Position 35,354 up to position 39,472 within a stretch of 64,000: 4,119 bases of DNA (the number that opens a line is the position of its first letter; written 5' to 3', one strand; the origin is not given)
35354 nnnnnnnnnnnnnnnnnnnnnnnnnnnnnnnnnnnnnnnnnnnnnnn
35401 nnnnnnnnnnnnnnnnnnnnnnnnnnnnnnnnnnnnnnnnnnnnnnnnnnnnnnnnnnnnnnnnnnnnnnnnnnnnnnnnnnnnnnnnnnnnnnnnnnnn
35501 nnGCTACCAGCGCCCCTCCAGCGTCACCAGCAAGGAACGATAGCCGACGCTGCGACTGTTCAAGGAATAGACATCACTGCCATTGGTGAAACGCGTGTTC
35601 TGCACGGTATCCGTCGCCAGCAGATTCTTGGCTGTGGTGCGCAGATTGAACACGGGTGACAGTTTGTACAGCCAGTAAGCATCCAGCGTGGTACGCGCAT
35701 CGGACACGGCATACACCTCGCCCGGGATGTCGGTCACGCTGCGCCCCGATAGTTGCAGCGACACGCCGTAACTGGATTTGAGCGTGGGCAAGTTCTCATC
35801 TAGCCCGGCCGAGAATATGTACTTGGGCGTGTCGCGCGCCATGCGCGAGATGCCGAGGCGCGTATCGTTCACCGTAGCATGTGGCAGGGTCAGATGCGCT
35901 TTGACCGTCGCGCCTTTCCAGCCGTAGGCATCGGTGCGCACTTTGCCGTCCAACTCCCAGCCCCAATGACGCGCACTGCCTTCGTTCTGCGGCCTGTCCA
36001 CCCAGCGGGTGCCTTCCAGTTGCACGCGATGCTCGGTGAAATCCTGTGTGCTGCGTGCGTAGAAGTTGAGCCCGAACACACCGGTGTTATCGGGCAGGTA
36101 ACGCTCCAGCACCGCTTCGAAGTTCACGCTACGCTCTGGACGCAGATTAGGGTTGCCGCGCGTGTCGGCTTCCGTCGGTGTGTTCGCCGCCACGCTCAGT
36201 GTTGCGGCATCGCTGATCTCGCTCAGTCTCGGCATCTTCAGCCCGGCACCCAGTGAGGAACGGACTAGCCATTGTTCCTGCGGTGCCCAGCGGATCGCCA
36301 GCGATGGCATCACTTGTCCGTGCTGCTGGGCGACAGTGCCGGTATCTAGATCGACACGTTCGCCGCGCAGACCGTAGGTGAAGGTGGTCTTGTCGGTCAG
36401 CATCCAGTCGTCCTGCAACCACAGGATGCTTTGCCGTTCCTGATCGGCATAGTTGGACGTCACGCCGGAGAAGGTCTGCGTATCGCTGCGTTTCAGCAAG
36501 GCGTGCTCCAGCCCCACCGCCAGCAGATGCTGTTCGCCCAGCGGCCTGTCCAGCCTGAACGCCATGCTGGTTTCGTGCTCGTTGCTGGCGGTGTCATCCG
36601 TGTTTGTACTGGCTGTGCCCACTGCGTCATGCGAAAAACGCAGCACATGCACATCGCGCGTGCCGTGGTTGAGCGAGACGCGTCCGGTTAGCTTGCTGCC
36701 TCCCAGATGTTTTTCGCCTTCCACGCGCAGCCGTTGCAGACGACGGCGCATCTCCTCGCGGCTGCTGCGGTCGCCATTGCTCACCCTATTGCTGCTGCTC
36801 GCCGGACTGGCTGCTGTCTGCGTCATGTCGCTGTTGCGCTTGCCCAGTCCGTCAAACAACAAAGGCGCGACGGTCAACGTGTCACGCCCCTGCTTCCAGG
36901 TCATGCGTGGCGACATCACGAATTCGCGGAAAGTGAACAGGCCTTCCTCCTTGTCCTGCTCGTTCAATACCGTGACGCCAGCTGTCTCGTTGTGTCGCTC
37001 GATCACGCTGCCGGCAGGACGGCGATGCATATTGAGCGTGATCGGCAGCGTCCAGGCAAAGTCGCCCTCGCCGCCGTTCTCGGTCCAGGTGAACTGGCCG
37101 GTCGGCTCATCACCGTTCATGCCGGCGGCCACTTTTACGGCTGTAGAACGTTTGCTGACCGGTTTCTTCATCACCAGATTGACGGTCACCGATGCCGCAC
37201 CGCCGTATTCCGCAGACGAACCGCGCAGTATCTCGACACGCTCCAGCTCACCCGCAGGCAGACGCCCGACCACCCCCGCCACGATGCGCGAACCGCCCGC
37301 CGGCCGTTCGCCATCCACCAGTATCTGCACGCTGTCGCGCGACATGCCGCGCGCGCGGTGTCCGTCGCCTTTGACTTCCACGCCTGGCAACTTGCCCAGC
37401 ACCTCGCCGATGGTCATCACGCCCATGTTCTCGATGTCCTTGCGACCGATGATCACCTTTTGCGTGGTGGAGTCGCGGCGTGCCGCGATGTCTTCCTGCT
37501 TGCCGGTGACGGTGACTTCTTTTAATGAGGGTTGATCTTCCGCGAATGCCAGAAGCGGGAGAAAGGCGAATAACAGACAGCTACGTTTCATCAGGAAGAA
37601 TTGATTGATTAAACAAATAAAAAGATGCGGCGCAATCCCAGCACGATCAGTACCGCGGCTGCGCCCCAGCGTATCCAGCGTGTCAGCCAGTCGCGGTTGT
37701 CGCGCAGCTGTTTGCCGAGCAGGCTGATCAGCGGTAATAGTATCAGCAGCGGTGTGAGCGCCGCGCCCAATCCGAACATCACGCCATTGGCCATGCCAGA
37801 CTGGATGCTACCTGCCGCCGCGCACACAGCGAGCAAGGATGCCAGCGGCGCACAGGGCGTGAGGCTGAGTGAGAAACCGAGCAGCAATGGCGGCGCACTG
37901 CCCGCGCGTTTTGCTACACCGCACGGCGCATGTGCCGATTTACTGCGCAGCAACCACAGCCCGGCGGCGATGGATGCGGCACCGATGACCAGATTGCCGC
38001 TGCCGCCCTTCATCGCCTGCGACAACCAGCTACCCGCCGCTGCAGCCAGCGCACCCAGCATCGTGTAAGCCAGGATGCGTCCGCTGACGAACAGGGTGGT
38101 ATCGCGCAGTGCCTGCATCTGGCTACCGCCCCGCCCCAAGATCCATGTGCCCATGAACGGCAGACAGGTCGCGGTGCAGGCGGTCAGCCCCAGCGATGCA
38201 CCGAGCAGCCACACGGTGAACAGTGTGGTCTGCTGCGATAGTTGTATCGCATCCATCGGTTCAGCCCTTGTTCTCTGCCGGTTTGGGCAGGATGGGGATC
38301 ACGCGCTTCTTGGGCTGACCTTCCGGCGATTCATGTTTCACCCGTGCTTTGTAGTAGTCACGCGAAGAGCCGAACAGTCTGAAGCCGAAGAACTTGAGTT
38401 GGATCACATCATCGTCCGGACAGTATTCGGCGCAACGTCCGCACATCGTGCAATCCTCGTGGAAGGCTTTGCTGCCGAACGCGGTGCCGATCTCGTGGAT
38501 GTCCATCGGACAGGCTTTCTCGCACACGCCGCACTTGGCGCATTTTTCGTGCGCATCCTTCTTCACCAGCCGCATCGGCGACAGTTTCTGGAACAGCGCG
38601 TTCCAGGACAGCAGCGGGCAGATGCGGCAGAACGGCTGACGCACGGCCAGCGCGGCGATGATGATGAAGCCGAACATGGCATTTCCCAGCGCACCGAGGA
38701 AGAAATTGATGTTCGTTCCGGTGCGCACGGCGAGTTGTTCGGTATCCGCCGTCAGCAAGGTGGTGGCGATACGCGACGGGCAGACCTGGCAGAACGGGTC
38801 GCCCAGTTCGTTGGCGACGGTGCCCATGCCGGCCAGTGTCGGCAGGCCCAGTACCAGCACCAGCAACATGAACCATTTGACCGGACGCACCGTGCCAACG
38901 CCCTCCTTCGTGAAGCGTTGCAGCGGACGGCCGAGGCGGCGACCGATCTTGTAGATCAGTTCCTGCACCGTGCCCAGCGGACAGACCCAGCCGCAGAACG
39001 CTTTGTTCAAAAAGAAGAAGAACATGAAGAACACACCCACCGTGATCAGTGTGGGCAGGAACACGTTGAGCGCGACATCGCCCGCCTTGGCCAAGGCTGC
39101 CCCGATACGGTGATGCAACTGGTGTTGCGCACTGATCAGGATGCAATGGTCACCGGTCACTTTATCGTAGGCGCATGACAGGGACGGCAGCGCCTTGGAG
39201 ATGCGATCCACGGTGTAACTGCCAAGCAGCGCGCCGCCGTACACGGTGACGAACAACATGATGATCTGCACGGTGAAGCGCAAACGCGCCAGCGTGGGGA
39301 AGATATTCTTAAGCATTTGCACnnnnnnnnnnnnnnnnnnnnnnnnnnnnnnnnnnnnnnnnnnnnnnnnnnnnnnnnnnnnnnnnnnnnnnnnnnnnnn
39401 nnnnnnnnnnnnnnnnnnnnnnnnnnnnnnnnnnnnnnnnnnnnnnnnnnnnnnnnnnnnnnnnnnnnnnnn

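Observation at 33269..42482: Candidate undescribed metal (probably copper) capture, reduction and storage system: two TonB-dependent receptors, redox membrane pair, dedicated TonB-ExbBD and a Csp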

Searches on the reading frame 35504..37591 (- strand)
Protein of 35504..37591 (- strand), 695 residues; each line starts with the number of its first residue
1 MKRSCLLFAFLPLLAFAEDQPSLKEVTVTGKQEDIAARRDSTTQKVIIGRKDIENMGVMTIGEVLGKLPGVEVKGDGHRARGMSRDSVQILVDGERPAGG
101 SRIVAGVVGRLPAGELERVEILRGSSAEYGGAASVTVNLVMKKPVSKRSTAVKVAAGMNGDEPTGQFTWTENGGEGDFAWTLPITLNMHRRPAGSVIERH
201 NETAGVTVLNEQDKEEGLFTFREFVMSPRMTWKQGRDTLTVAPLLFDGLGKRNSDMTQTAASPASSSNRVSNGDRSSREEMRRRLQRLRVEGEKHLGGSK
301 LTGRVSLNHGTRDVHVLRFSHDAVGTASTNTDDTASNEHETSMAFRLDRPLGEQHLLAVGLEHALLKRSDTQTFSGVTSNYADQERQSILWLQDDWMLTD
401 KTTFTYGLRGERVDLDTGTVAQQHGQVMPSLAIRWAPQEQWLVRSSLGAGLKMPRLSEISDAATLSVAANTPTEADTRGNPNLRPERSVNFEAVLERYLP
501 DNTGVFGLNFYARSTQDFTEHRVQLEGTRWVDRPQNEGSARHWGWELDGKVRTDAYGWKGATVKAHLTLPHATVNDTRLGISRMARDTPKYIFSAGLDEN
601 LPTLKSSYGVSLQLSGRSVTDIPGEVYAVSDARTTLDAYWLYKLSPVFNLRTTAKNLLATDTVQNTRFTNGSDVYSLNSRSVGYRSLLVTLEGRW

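Call 3: search_protein_families(library=pfam, proteins=[window:35504-37591:-], max_evalue=0.01)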
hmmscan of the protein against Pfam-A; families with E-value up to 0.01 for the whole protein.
window:35504-37591:- (695 aa): 4 families
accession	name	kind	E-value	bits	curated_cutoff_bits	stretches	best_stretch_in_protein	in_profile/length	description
PF00593.30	TonB_dep_Rec_b-barrel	-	6.5e-32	112.4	27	1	265-657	42-436/436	TonB dependent receptor-like, beta-barrel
PF07715.20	Plug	-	1.5e-12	48.4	23.9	1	39-133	3-103/107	TonB-dependent Receptor Plug Domain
PF14905.12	OMP_b-brl_3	-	4e-08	33.2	27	1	325-667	41-383/408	Outer membrane protein beta-barrel family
PF25183.1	OMP_b-brl_4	-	0.002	17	30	0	355-409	338-389/838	Outer membrane beta barrel domain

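Call 4: search_protein_families(library=ncbifam, proteins=[window:35504-37591:-], max_evalue=0.01)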
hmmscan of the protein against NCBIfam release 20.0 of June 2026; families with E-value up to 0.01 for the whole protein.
window:35504-37591:- (695 aa): 21 families
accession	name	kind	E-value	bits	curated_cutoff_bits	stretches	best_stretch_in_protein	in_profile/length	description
TIGR01785.1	TonB-hemin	subfamily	9.9e-21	73.8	316.85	2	314-650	285-642/677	TonB-dependent heme/hemoglobin receptor family protein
TIGR01782.1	TonB-Xanth-Caul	subfamily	6.4e-20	71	310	2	269-671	430-848/868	TonB-dependent receptor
TIGR01786.1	TonB-hemlactrns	subfamily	5.2e-19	68.1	323.75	2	262-661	314-676/719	TonB-dependent hemoglobin/transferrin/lactoferrin family receptor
NF010010.0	PRK13483.1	equivalog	4.1e-18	64.7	927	2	340-496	325-468/660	ligand-gated channel protein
NF010012.0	PRK13486.1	equivalog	6.1e-18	64.5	924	2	322-549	324-532/696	TonB-dependent receptor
NF010038.0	PRK13513.1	equivalog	2.7e-15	56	942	2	353-494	328-462/659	ligand-gated channel protein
TIGR01779.1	TonB-B12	equivalog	8.4e-15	54.3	599.7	1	14-160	20-172/614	TonB-dependent vitamin B12 receptor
TIGR01783.1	TonB-siderophor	subfamily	4.8e-13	48.6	223.5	2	374-619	347-579/649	TonB-dependent siderophore receptor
NF007478.2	PRK10064.1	equivalog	3.1e-10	38.9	745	2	12-157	22-173/663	catecholate siderophore receptor CirA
NF010048.1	PRK13524.1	subfamily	9.4e-10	37.6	493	2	378-496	425-542/744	FepA family TonB-dependent siderophore receptor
NF010051.0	PRK13528.1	subfamily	2e-08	33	583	1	83-496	117-532/727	FepA family TonB-dependent siderophore receptor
NF049945.1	TonB_dep_FCYXU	equivalog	4.4e-07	28.9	825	1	273-426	281-421/697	TonB-dependent receptor, FCYXU motif-type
NF007926.1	PRK10641.1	equivalog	1.4e-06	27.2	836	1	46-160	49-170/617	TonB-dependent vitamin B12 receptor BtuB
NF050067.1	TonBEntbctnRecCfrA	equivalog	5.3e-06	25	1200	0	350-494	359-488/698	TonB-dependent ferric enterobactin receptor CfrA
NF049947.1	TonB_dep_PCPU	exception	1.6e-05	23.3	800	0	328-434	336-433/685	TonB-dependent receptor, PCPU motif-type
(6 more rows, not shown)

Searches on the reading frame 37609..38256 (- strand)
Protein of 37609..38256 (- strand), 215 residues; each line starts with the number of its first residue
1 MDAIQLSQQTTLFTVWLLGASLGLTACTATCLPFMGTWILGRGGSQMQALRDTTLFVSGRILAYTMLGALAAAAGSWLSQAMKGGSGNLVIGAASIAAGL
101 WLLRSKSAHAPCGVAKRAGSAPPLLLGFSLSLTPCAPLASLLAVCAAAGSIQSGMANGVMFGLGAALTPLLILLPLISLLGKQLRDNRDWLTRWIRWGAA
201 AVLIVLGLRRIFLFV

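Call 3: search_protein_families(library=pfam, proteins=[window:37609-38256:-], max_evalue=0.01)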
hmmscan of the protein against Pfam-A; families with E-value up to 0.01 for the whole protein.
window:37609-38256:- (215 aa): 2 families
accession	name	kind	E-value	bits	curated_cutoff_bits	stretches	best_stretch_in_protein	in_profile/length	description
PF13386.12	DsbD_2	-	6.4e-19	69.1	24.9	1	17-208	4-198/199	Cytochrome C biogenesis protein transmembrane region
PF02683.22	DsbD_TM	-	4.6e-08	33.1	27.1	1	11-84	4-79/219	Cytochrome C biogenesis protein transmembrane domain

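Call 4: search_protein_families(library=ncbifam, proteins=[window:37609-38256:-], max_evalue=0.01)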
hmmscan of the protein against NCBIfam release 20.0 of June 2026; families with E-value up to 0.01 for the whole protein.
window:37609-38256:- (215 aa): 3 families
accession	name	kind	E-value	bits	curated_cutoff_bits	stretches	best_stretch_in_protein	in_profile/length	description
NF001419.0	PRK00293.1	subfamily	1.4e-07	30.5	330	1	8-83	168-245/574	protein-disulfide reductase DsbD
NF040495.1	tranport_ArsG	equivalog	2.7e-05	23.6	200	1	11-212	6-222/225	aromatic aminobenezylarsenical efflux permease ArsG family transporter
NF045694.1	seleno_TsoB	exception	7.3e-05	21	805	1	10-205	183-385/572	rhodanese/DsbD fusion-like selenoprotein TsoB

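Call 66: search_solved_structures(query=window:37609-38256:-, max_evalue=1)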
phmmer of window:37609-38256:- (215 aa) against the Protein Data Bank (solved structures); distinct sequences matched with E-value up to 1: 0.

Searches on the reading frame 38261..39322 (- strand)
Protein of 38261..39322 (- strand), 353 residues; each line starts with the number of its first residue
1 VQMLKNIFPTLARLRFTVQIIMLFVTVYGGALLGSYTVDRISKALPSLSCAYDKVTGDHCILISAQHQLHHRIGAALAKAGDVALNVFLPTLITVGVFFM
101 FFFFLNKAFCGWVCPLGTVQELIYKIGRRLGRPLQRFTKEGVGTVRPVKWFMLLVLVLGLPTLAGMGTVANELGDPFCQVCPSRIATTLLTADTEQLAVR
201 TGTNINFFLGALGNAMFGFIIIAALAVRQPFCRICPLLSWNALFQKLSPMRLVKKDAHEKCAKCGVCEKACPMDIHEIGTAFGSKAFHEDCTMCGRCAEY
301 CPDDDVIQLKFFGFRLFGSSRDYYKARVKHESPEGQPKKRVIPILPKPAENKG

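Call 3: search_protein_families(library=pfam, proteins=[window:38261-39322:-], max_evalue=0.01)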
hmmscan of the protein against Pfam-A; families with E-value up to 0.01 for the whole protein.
window:38261-39322:- (353 aa): 15 families
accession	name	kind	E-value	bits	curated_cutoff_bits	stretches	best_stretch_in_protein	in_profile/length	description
PF12801.12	Fer4_5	-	7.8e-13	48.6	22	1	90-133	4-48/48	4Fe-4S binding domain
PF13237.11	Fer4_10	-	8.2e-07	29.3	25.5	1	258-302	6-53/53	4Fe-4S dicluster domain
PF00037.32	Fer4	-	2.3e-06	27.6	21.1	2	289-304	6-21/24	4Fe-4S binding domain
PF12800.12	Fer4_4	-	4.2e-06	27.1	24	1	259-274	2-17/17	4Fe-4S binding domain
PF13187.11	Fer4_9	-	5.7e-06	26.7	27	1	260-304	1-50/52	4Fe-4S dicluster domain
PF14697.11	Fer4_21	-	3.5e-05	24.3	35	1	258-309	5-59/59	4Fe-4S dicluster domain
PF12838.12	Fer4_7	-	5.7e-05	23.9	27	1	260-302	1-49/52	4Fe-4S dicluster domain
PF12837.12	Fer4_6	-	0.00011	22.4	25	1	259-274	7-22/24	4Fe-4S binding domain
PF13534.11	Fer4_17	-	0.00012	23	22.2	0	254-276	39-61/61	4Fe-4S dicluster domain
PF25160.1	LdpA_Fe-S-bd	-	0.00075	19.7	27.6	0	287-306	24-43/49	LdpA Fe-S cluster-binding domain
PF13183.11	Fer4_8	-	0.00093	20.1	27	0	288-302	51-65/68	4Fe-4S dicluster domain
PF13484.11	Fer4_16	-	0.0022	19.2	30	0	291-304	2-15/66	4Fe-4S double cluster binding domain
PF12798.12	Fer4_3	-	0.0039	18.4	27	0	291-302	1-12/15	4Fe-4S binding domain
PF17179.9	Fer4_22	-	0.0053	18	27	0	287-303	77-93/95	4Fe-4S dicluster domain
PF12797.12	Fer4_2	-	0.0053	17.1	24.5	0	259-272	8-21/22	4Fe-4S binding domain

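Call 4: search_protein_families(library=ncbifam, proteins=[window:38261-39322:-], max_evalue=0.01)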
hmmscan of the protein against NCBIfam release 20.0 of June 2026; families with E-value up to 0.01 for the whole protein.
window:38261-39322:- (353 aa): 42 families (the best 25 are shown)
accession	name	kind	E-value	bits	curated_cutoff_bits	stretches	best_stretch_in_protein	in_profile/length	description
TIGR02163.1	napH_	subfamily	3.2e-16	59.6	213.05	1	95-304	67-249/255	NapH/MauN family ferredoxin-type protein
NF007013.0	PRK09477.1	equivalog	1.4e-15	57.2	234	2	215-309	180-276/286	quinol dehydrogenase ferredoxin subunit NapH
NF038196.1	ferrodoxin_EFR1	subfamily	1.6e-08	34.9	75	1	241-304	167-227/242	EFR1 family ferrodoxin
NF042909.1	FMH_DH_FwdF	exception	4.1e-06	26.1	375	1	257-305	223-273/336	tungsten-dependent formylmethanofuran dehydrogenase subunit FwdF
NF040770.1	hetero_SS_HdrA2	exception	9.1e-06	24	1100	1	257-310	575-627/777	CoB-CoM heterodisulfide reductase HdrA2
NF041836.1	rnfB_Methano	equivalog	1.1e-05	25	445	1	253-305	210-261/265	Rnf electron transport complex subunit RnfB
NF007382.0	PRK09898.1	equivalog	1.3e-05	24.9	213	1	230-303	129-195/208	ferredoxin-like protein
NF045874.1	Vhu_polyferre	exception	1.3e-05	24.2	600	1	258-304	58-102/381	F420-non-reducing hydrogenase associated-polyferredoxin VhuB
NF006076.0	PRK08222.1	equivalog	1.4e-05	25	270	1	258-315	37-99/181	hydrogenase 4 subunit H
NF043069.1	T4HPD_activ_SAM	equivalog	1.5e-05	24.6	425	1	258-303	50-94/299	trans-4-hydroxy-L-proline dehydratase activase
NF009053.0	PRK12387.1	subfamily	1.7e-05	24.6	204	1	257-305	36-89/180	formate hydrogenlyase complex iron-sulfur subunit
NF043039.1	HgcAB_like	equivalog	1.8e-05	24.5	285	1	145-304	187-347/350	HgcAB-like fusion protein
NF005504.0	PRK07118.1-3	equivalog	2e-05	24.1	437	2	253-312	213-271/293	Fe-S cluster domain-containing protein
NF005505.0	PRK07118.1-4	equivalog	2.2e-05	24.1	378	1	253-304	210-260/265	Fe-S cluster domain-containing protein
TIGR00402.1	napF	equivalog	2.3e-05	24.4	102.2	1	259-304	35-82/149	ferredoxin-type protein NapF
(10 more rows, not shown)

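Call 55: search_protein_representatives(protein=window:38261-39322:-)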
Query: 353 residues. Proteins with E-value up to 0.001 (for the whole library): 2438; up to 1e-10: 332; up to 1e-30: 21. The best 150 are listed.
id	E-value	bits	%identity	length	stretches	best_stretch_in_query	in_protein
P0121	6.2e-109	380.6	50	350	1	11-340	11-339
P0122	1.0e-104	366.8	51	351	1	12-332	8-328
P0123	7.4e-93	327.7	57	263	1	8-262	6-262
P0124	2.3e-89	316.2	56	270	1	88-338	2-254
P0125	1.3e-80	287.4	79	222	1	3-163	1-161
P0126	2.1e-69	250.6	39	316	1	13-330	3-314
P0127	3.0e-64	233.6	46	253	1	88-330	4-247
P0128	2.2e-53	197.9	61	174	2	152-237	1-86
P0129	8.9e-53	195.9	48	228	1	12-219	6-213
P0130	2.5e-48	181.2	52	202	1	3-162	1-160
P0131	9.5e-46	172.8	49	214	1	7-167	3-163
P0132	8.8e-44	166.3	34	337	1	12-332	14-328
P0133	6.9e-43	163.4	52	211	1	22-156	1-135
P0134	1.8e-41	158.7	33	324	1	11-327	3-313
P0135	2.0e-35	138.8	33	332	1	12-320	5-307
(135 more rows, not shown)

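Call 57: find_related_loci(query=A2, collection=metagenome_contigs, flank=8000)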
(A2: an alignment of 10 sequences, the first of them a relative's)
Query A2 (350 aa) in metagenome_contigs; peptide patterns used: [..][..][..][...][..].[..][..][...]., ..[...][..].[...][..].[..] (x = any residue, [..] = any of these).
600 stretches matched a pattern (row limit reached: there are more); 415 encode a relative of the query (tblastn E <= 1e-3); the best 80 are kept; 79 distinct loci.
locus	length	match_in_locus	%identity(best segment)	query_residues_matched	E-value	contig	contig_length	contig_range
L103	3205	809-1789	52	11-334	9e-115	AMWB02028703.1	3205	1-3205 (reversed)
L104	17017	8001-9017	50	1-341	3e-107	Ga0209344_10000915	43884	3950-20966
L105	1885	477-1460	52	10-334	7e-114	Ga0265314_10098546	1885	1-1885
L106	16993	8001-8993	50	10-339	3e-105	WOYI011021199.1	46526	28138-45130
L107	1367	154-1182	51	10-349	1e-113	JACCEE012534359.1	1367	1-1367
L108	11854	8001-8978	51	11-336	3e-104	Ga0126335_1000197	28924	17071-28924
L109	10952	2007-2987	48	11-337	2e-103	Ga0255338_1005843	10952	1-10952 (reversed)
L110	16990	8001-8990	48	10-339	8e-103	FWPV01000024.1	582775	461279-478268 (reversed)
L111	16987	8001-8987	54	10-338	2e-102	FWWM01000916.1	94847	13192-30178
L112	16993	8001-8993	49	10-339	9e-102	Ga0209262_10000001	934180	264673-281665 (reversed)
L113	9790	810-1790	52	11-334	3e-100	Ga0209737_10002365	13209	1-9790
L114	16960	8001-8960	49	14-332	3e-100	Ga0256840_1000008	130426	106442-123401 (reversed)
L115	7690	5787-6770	55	10-334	4e-100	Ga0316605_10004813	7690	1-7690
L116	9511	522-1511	47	10-339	4e-99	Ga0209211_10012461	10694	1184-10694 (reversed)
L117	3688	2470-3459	47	10-339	5e-100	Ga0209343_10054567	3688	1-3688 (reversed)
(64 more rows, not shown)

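Call 67: search_solved_structures(query=window:38261-39322:-, max_evalue=0.01)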
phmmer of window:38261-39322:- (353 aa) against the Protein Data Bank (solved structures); distinct sequences matched with E-value up to 0.01: 74 (the best 60 are shown).
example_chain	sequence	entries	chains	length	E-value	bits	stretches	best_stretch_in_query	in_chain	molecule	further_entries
9sfi_T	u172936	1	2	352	7.9e-07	31.5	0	259-306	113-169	4Fe-4S ferredoxin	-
9bt4_G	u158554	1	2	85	1.1e-05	27.8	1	257-306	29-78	Pyruvate:Ferredoxin Oxidoreductase, subunit delta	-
7bkb_K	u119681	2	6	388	1.4e-05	27.4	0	287-329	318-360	Formylmethanofuran dehydrogenase, subunit F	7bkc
9sw6_H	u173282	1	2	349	1.4e-05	27.4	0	231-303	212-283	Tungsten formylmethanofuran dehydrogenase, subunit F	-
5t5i_F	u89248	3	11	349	8.3e-05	24.9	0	231-303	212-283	Tungsten formylmethanofuran dehydrogenase subunit fwdF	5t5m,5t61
7f4v_aC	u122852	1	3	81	0.00012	24.4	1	258-308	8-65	Photosystem I iron-sulfur center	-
9e0j_K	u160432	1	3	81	0.00013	24.3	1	258-308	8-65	Photosystem I iron-sulfur center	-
8cmo_C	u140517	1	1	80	0.00033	22.9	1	258-311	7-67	Photosystem I subunit VII PsaC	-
8ahx_B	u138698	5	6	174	0.00034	22.9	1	249-308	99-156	Ion-translocating oxidoreductase complex subunit B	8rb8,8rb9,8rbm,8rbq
6fos_C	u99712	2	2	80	0.00035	22.8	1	258-307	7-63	Photosystem I iron-sulfur center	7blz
6kmw_aC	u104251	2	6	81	0.00037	22.7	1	258-308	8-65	Photosystem I iron-sulfur center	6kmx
5zgb_C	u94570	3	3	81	0.00039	22.7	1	258-307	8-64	PsaC | Photosystem I iron-sulfur center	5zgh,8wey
6ijj_C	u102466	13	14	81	0.00039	22.7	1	258-311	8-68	PsaC | Photosystem I iron-sulfur center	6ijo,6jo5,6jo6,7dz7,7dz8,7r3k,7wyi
7bgi_C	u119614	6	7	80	0.0004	22.6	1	258-311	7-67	Photosystem I iron-sulfur center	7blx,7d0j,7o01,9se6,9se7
9mgw_C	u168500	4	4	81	0.0004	22.6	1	258-308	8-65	Photosystem I iron-sulfur center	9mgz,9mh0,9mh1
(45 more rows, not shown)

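Call 90: predict_structure(alignment_id=A3)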
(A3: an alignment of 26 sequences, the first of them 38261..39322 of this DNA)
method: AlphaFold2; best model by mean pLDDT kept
length: 353 residues; sequences in the alignment: 26
mean_pLDDT: 84.0   pTM: 0.81
mean pLDDT of the five models: 84.0, 82.1, 81.9, 80.3, 77.8
residues with pLDDT >= 90: 145; 70-90: 159; 50-70: 43; < 50: 6
segments of 3 or more residues with pLDDT < 50: 49-52
pLDDT, mean of each block of 10 residues (from residue 1): 76 92 84 68 53 57 80 80 71 80 84 90 91 88 92 94 92 89 87 81 90 94 92 91 88 81 88 91 83 93 93 92 92 85 68 59
secondary structure, 60 per line:
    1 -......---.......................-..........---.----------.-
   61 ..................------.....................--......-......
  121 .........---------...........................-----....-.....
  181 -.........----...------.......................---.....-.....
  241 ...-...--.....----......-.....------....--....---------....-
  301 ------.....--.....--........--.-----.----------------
elements in order: H2-7 H11-33 H35-44 H61-78 H85-105 H108-113 H115-129 H139-165 H171-174 H176-180 H182-190 H204-226 H230-234 H236-243 E250-254 H259-264 H266-270 H277-280 H296-299 E307-311 E314-318 H321-328

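Call 94: fold_search(model_id=the predicted structure, library=pdb)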
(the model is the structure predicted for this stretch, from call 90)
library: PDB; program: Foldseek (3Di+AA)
matches with E <= 10: 98; with E <= 0.001: 0
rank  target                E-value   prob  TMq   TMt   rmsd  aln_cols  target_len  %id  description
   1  5tsb                  9.2e-01  0.06  0.10  0.13  18.9       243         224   11  Crystal structure of the Zrt-/Irt-like protein from Bordetella bronchiseptica with bound Cd2+ (released 2017-09-20)
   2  1ui5_A                1.3e+00  0.05  0.11  0.15  18.1       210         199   16  Crystal structure of gamma-butyrolactone receptor (ArpA like protein) (released 2004-07-27)
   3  8rtd_H                1.4e+00  0.06  0.11  0.16  20.3       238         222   13  Stalk-Arches-IMC structure from the fully-assembled R388 type IV secretion system determined by cryo-EM. (released 2024-06-19)
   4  7z6m                  1.6e+00  0.06  0.11  0.14  18.9       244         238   11  Crystal structure of Zn2+-transporter BbZIP in a cadmium bound state (released 2022-08-10)
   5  8oee_D                2.0e+00  0.05  0.13  0.17  16.6       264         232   14  Crystal structure of human AQP2 T126M mutant (released 2023-09-20)
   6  8tsh_C                2.2e+00  0.04  0.14  0.16  16.9       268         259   13  S. thermodepolymerans KpsMT(E151Q)-KpsE in complex with ATP (released 2024-04-17)
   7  2wu2_C                2.3e+00  0.06  0.07  0.18  17.3       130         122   12  Crystal structure of the E. coli succinate:quinone oxidoreductase (SQR) SdhC His84Met mutant (released 2010-08-25)
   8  6n2d_a                2.4e+00  0.04  0.11  0.17  21.2       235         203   11  Bacillus PS3 ATP synthase membrane region (released 2019-02-20)
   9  7zd5_D                2.4e+00  0.03  0.13  0.09  28.3       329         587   14  IF(apo/as isolated) conformation of CydDC (Dataset-1) (released 2023-04-19)
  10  7ky1                  2.8e+00  0.03  0.10  0.15  19.1       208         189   14  Molecular basis for control of antibiotic production by a bacterial hormones (released 2021-02-03)
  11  6nq9_C                2.9e+00  0.05  0.14  0.21  17.9       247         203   13  Crystal structure of YetJ mutant from Bacillus Subtilis - D195E (released 2019-04-17)
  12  6i6h_A                2.9e+00  0.05  0.14  0.20  18.3       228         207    9  Crystal structure of the KDEL receptor in the peptide bound state (released 2019-02-27)
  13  7o3v_I                2.9e+00  0.03  0.11  0.16  21.8       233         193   12  Stalk complex structure (TrwJ/VirB5-TrwI/VirB6) from the fully-assembled R388 type IV secretion system determined by c (released 2022-06-22)
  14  6wp9_D                2.9e+00  0.03  0.10  0.14  19.2       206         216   12  AvaR1 bound to Avenolide (released 2020-07-22)
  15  8ghj_D                3.1e+00  0.04  0.13  0.17  16.9       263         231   12  Crystal structure of human AQP2 T125M mutant (released 2023-09-20)
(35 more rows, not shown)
